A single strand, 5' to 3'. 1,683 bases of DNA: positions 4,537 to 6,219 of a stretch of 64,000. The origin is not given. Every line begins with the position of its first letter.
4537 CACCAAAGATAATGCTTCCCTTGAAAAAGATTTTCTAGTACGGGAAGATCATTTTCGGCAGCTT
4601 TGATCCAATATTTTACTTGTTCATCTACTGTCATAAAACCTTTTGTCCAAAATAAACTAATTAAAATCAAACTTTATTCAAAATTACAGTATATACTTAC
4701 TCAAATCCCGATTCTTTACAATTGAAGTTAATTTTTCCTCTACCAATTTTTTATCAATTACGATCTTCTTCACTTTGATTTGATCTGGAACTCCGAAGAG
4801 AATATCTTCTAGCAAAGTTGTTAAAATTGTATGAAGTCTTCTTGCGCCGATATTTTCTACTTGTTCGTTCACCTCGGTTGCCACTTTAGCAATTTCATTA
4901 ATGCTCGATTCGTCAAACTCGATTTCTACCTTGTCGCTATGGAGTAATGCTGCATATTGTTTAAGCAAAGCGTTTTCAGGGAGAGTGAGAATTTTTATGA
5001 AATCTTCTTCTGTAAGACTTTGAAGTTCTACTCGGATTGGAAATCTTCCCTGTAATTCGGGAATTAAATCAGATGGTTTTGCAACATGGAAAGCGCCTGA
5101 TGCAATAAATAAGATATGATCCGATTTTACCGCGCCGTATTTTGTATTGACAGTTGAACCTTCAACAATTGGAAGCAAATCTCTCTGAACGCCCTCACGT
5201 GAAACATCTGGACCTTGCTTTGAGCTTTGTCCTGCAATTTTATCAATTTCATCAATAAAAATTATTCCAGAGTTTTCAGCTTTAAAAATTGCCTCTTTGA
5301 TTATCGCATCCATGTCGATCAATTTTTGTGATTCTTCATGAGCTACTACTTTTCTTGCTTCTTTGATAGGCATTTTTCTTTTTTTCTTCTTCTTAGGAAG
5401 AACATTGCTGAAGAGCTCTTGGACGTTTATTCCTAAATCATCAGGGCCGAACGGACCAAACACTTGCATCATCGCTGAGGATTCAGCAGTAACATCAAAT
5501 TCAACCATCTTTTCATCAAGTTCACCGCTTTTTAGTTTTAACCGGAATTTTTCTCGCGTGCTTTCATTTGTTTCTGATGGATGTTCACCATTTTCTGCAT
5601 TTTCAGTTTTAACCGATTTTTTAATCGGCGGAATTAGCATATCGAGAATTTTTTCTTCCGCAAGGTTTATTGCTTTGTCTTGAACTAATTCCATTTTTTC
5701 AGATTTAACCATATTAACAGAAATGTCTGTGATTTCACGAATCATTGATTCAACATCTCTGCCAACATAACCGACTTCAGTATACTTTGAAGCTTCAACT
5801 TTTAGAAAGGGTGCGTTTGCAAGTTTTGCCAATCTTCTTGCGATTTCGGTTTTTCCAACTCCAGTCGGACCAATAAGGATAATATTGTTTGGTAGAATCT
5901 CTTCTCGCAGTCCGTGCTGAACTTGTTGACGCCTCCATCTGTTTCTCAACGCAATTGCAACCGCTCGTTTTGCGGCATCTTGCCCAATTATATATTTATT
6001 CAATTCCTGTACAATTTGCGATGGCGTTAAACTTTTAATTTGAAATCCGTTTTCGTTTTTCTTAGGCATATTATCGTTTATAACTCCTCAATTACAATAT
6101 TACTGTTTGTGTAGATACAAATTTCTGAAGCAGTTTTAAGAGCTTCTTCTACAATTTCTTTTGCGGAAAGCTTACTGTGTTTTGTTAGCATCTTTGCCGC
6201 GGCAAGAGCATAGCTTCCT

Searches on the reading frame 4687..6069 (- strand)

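Call 77: search_protein_families(library=pfam, proteins=[window:4687-6069:-], max_evalue=0.00001)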
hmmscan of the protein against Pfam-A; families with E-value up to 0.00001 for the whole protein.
window:4687-6069:- (461 aa): 5 families
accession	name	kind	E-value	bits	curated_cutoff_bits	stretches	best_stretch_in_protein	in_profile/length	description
PF07724.20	AAA_2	-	4.8e-34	118.2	27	1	225-346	28-166/166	AAA domain (Cdc48 subfamily)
PF00004.35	AAA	-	7.1e-18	65.8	21.2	2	254-349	47-129/131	ATPase family associated with various cellular activities (AAA)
PF07728.20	AAA_5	-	1.7e-09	38.3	22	1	62-181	1-121/139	AAA domain (dynein-related subfamily)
PF00493.29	MCM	-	3.1e-06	26.9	23.3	0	17-87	16-84/224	MCM P-loop domain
PF13401.12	AAA_22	-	4.3e-06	27.5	27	0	62-110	7-58/130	AAA domain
